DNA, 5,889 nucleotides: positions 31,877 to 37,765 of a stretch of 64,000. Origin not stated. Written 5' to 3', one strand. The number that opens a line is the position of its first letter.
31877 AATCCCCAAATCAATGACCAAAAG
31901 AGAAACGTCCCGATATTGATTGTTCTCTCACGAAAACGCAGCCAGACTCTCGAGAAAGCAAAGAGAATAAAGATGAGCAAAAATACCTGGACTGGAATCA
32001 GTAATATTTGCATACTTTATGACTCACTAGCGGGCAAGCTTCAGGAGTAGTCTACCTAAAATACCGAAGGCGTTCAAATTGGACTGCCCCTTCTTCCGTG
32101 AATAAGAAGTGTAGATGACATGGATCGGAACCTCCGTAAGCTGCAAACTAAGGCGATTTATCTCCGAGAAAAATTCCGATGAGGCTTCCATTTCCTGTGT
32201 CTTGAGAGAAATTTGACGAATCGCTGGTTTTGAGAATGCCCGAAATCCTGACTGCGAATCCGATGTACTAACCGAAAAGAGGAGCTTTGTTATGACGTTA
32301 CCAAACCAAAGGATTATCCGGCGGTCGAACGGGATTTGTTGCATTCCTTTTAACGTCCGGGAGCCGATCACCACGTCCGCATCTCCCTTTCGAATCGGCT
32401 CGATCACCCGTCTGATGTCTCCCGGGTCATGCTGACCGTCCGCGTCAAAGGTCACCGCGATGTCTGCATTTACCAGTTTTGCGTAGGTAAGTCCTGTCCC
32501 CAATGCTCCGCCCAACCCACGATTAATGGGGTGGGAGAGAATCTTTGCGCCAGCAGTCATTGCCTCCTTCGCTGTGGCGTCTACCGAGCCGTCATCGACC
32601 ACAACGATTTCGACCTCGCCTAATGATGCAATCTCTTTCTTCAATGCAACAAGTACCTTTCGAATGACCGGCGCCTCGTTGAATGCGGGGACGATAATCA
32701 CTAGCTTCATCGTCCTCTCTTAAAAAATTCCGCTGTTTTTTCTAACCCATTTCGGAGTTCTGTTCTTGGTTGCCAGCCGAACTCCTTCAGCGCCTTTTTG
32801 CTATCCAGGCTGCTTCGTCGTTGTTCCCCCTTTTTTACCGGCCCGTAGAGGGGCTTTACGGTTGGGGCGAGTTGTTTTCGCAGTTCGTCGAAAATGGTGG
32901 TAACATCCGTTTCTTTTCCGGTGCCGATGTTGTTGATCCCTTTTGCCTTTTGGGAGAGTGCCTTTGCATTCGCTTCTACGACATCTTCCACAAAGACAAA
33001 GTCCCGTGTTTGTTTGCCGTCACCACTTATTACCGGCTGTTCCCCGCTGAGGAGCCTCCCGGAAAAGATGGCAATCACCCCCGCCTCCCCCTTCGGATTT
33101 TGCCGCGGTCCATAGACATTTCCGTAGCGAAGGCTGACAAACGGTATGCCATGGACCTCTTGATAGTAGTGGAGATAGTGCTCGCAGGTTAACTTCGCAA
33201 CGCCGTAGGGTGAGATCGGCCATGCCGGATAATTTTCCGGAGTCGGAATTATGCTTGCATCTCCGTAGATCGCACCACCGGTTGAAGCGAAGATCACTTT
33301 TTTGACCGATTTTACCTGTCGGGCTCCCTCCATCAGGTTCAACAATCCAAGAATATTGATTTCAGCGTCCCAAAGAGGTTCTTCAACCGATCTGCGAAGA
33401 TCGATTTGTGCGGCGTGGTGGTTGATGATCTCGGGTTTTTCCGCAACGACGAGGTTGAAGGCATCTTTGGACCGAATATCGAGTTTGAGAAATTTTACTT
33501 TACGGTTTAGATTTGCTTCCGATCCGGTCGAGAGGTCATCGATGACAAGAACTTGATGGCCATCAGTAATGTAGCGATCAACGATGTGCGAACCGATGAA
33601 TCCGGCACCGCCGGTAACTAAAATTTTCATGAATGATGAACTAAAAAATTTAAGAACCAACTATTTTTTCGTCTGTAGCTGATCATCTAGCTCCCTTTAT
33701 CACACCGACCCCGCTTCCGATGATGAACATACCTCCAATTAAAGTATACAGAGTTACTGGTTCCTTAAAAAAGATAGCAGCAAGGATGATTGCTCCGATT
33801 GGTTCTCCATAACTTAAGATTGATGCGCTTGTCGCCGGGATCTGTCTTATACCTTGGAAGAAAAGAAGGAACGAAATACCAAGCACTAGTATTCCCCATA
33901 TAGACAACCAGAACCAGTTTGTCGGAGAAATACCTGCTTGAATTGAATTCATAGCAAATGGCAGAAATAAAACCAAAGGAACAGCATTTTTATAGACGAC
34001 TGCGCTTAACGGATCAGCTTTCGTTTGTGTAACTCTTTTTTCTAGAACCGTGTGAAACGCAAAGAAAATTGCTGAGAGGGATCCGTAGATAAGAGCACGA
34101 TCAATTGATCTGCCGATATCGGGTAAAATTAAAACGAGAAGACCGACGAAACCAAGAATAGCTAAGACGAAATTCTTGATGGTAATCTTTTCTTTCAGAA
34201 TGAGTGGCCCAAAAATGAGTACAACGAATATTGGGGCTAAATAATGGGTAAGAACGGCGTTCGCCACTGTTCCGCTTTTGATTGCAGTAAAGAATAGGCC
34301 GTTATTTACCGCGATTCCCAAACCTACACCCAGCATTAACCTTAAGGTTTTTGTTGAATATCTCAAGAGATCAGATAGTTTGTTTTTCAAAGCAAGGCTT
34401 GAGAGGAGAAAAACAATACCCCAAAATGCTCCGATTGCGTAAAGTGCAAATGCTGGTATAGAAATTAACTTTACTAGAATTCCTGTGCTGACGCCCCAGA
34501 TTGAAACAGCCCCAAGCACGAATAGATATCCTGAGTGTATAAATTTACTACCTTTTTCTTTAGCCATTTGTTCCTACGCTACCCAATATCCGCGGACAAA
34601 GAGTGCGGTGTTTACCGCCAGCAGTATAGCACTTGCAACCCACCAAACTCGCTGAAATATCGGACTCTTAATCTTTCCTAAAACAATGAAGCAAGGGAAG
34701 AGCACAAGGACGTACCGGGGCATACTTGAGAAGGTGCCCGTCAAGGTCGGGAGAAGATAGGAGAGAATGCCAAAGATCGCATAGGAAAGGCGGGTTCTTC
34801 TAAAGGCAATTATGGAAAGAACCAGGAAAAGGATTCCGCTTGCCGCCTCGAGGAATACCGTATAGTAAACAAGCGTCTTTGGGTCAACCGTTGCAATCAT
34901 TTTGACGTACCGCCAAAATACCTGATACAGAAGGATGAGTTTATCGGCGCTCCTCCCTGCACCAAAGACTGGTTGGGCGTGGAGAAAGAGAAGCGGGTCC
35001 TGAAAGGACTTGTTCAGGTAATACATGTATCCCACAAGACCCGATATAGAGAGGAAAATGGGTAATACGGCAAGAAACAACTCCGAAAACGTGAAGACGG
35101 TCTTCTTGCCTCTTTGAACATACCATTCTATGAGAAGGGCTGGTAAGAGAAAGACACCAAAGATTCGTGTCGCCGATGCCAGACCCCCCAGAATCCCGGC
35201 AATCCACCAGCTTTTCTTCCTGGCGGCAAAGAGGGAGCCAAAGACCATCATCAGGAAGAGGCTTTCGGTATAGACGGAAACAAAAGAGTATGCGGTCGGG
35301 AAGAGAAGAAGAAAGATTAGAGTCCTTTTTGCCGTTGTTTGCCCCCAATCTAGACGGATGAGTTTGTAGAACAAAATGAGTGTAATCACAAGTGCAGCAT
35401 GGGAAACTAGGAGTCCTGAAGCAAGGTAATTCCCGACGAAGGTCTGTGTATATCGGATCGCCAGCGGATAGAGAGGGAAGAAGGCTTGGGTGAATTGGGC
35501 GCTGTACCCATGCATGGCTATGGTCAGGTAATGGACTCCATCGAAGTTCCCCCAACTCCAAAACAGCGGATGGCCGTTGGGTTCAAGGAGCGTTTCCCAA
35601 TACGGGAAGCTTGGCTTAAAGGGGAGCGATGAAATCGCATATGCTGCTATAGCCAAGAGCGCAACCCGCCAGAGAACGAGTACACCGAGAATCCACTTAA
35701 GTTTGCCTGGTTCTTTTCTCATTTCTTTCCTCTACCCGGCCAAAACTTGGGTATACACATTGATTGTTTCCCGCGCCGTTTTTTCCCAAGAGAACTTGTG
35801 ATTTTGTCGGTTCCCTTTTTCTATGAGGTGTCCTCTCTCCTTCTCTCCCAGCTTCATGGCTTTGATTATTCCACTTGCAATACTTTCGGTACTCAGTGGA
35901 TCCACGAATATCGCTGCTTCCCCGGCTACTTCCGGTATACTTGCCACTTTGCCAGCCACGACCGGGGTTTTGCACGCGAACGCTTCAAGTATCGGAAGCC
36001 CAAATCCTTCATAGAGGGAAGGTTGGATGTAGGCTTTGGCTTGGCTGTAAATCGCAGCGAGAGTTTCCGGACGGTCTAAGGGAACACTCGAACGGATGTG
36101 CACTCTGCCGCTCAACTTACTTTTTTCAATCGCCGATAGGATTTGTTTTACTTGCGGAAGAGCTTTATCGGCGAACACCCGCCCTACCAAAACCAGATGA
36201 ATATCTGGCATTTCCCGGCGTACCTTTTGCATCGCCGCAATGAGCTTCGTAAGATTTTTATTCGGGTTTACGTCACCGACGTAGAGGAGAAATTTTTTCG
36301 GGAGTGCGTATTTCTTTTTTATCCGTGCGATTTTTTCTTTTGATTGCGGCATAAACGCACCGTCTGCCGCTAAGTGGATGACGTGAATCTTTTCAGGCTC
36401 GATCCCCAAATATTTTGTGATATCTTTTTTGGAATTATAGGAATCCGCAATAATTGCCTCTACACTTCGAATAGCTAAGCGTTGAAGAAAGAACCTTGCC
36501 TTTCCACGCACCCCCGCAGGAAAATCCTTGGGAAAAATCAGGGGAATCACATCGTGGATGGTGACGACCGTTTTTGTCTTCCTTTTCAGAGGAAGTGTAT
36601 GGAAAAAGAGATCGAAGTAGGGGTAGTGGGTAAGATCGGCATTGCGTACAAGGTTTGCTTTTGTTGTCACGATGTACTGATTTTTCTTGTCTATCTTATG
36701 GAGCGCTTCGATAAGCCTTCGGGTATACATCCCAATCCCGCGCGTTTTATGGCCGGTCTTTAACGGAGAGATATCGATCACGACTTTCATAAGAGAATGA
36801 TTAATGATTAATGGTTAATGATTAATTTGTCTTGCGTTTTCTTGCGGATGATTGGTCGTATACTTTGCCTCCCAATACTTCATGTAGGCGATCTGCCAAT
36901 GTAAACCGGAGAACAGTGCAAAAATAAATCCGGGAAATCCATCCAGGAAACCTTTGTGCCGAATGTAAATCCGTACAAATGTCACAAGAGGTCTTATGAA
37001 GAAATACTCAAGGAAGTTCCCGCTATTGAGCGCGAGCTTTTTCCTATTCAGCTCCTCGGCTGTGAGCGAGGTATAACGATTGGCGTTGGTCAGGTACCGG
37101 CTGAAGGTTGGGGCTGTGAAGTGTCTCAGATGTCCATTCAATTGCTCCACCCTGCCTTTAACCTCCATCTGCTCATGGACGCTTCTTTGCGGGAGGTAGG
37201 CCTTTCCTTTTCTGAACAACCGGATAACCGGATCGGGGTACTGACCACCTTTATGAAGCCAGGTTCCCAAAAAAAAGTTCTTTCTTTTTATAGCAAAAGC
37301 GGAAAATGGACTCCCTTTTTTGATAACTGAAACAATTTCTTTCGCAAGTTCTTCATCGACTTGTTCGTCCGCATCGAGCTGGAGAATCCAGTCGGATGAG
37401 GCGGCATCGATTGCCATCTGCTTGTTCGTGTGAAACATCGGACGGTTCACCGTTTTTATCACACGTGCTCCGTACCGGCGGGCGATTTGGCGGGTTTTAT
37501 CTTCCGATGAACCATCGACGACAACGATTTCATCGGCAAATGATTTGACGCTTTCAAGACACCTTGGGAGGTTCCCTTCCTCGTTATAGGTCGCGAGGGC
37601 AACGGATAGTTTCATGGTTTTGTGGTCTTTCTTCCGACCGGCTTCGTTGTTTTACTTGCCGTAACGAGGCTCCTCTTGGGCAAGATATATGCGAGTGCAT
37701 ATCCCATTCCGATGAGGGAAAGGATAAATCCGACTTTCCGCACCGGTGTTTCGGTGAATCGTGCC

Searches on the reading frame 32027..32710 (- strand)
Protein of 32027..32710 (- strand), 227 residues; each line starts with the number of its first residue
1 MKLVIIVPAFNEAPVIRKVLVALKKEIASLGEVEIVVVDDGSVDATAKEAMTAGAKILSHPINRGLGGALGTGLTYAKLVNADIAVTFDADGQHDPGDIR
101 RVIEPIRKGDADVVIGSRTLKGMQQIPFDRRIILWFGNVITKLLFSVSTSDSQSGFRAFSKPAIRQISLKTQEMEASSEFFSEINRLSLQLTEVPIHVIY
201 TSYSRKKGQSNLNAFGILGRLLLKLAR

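Call 19: search_protein_families(library=pfam, proteins=[window:32027-32710:-], max_evalue=0.001)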
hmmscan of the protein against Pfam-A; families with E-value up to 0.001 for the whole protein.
window:32027-32710:- (227 aa): 2 families
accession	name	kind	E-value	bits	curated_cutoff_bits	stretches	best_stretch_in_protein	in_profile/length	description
PF00535.33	Glycos_transf_2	-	2.5e-27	96.3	23.3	1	5-166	2-166/168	Glycosyl transferase family 2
PF13641.12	Glyco_tranf_2_3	-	0.00025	21.6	27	1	4-108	4-113/230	Glycosyltransferase like family 2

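Call 59: search_protein_families(library=ncbifam, proteins=[window:32027-32710:-], max_evalue=0.001)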
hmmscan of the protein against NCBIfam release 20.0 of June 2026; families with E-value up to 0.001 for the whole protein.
window:32027-32710:- (227 aa): 14 families
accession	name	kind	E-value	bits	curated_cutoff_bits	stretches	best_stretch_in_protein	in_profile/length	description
NF058614.1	PPMAGASynPpgS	equivalog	1.6e-49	168.4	370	1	5-222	4-220/226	polyprenyl-phospho-N-acetylgalactosaminyl synthase PpgS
TIGR04182.1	glyco_TIGR04182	equivalog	5.8e-28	98.1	325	1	4-213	3-202/293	S-layer glycoprotein N-glycosyltransferase AglJ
NF047588.1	GlcsyltransPgfSStrep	equivalog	6.7e-16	58.4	500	1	1-168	1-168/308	glycosyltransferase PgfS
NF041391.1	DPhHxTase_Halo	equivalog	2e-14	53.1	375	1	9-214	3-194/213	dolichyl-phosphate hexose transferase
TIGR03469.1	HpnB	hypoth_equivalog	3.1e-10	39.6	379.25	1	3-114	46-168/386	hopene-associated glycosyltransferase HpnB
NF007986.1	PRK10714.1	equivalog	1.2e-09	37.7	529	1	2-173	7-177/316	undecaprenyl-phosphate 4-deoxy-4-formamido-L-arabinose transferase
NF010496.0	PRK13915.1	equivalog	2.4e-09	36.7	262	1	3-105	33-141/307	glucosyl-3-phosphoglycerate synthase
NF041875.1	EPS_EpsD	equivalog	4.8e-08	32.8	370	1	4-117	2-115/325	exopolysaccharide biosynthesis glycosyltransferase EpsD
TIGR04283.1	glyco_like_mftF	equivalog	7.7e-08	32.2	182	1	4-66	2-62/221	TIGR04283 family arsenosugar biosynthesis glycosyltransferase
TIGR03937.1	PgaC_IcaA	equivalog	1.1e-06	27.9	422.3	1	3-104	47-148/407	poly-beta-1,6-N-acetyl-D-glucosamine synthase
TIGR03965.1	mycofact_glyco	equivalog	1.3e-06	27.6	280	1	4-102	77-175/467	mycofactocin biosynthesis glycosyltransferase MftF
NF041865.1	EpsU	equivalog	1.8e-05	23.9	700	1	2-96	40-137/394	exopolysaccharide biosynthesis GT2 family glycosyltransferase EpsU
NF007482.0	PRK10073.1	equivalog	9.7e-05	21.5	423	1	2-114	7-118/334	glycosyltransferase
NF045692.1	OglycostaseCruG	equivalog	0.00035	19.6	600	1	3-114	43-160/386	2'-O-glycosyltransferase CruG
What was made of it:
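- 32027..32710 (-): GT2 (227 aa) resembling the polyprenyl-phospho-GalNAc synthase PpgS over its full length. It is a candidate maker of a lipid-phosphate-sugar donor. Similar candidates lie at 39396..40148 and 18793..19521. AglJ and Dol-P-hexose-transferase-like hits for the other two (call 59).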

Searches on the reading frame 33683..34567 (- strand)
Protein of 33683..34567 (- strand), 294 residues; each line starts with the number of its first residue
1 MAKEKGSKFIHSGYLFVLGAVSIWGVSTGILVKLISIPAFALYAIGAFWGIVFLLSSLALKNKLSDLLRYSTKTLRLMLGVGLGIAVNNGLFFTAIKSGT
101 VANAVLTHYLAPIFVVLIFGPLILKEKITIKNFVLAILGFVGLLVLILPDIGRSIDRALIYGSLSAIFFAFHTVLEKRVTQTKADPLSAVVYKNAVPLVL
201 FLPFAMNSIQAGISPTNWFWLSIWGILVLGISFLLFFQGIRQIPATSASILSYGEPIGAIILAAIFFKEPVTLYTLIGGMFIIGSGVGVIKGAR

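Call 19: search_protein_families(library=pfam, proteins=[window:33683-34567:-], max_evalue=0.001)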
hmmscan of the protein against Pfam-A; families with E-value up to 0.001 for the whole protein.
window:33683-34567:- (294 aa): 1 family
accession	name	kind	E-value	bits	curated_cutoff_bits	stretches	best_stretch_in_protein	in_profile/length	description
PF00892.27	EamA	-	6e-32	111.2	28.2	2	158-285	3-129/135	EamA-like transporter family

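Call 59: search_protein_families(library=ncbifam, proteins=[window:33683-34567:-], max_evalue=0.001)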
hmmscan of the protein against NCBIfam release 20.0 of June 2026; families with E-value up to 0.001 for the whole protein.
window:33683-34567:- (294 aa): 2 families
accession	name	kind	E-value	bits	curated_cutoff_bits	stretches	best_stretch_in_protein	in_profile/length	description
TIGR00950.1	2A78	equivalog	2.6e-28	99.2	230.2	1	47-285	26-262/264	carboxylate/amino acid/amine transporter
NF050091.1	ArAmAcExpYddG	equivalog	5.3e-14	52.4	300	1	19-284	12-277/285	aromatic amino acid exporter YddG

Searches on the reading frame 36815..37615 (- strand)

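Call 19: search_protein_families(library=pfam, proteins=[window:36815-37615:-], max_evalue=0.001)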
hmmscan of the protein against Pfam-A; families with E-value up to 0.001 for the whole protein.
window:36815-37615:- (266 aa): 2 families
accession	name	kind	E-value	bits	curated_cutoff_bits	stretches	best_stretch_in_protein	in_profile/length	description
PF00535.33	Glycos_transf_2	-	2.1e-22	80.3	23.3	1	4-106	1-112/168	Glycosyl transferase family 2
PF13704.12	Glyco_tranf_2_4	-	1.4e-06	29.1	27.5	1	11-86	2-84/98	Glycosyl transferase family 2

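Call 59: search_protein_families(library=ncbifam, proteins=[window:36815-37615:-], max_evalue=0.001)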
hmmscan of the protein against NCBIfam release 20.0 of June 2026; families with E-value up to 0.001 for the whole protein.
window:36815-37615:- (266 aa): 13 families
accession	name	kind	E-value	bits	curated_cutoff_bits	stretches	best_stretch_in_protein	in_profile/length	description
TIGR04283.1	glyco_like_mftF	equivalog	8e-14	51.8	182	1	3-110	1-110/221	TIGR04283 family arsenosugar biosynthesis glycosyltransferase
TIGR04195.1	S_glycosyl_SunS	equivalog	3.3e-11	42.7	350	1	6-92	62-150/421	SunS family peptide S-glycosyltransferase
TIGR04182.1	glyco_TIGR04182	equivalog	7e-09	35.5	325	1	4-102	3-101/293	S-layer glycoprotein N-glycosyltransferase AglJ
NF038302.1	EPS_HpsE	equivalog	2.4e-08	33.3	300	1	1-108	1-121/307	hormogonium polysaccharide biosynthesis glycosyltransferase HpsE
NF041391.1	DPhHxTase_Halo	equivalog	4.1e-08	32.5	375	1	8-101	2-96/213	dolichyl-phosphate hexose transferase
NF010496.0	PRK13915.1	equivalog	3.8e-07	29.5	262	1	2-55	32-91/307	glucosyl-3-phosphoglycerate synthase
NF041875.1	EPS_EpsD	equivalog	9.7e-07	28.5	370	1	3-93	1-99/325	exopolysaccharide biosynthesis glycosyltransferase EpsD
NF050050.1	ProtGlycPglI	equivalog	1.3e-06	28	500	1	2-101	3-111/306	GalNAc(5)-diNAcBac-PP-undecaprenol beta-1,3-glucosyltransferase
NF007482.0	PRK10073.1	equivalog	7.5e-06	25.2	423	1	2-98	7-110/334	glycosyltransferase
NF045692.1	OglycostaseCruG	equivalog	1.6e-05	24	600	1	2-99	42-153/386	2'-O-glycosyltransferase CruG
NF047683.1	TeichurnBiosyTuaG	equivalog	0.0003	20.5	400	1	3-105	8-119/252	teichuronic acid biosynthesis protein TuaG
TIGR03937.1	PgaC_IcaA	equivalog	0.00057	19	422.3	1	3-106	47-158/407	poly-beta-1,6-N-acetyl-D-glucosamine synthase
NF058614.1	PPMAGASynPpgS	equivalog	0.00066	19.2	370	1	7-55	6-54/226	polyprenyl-phospho-N-acetylgalactosaminyl synthase PpgS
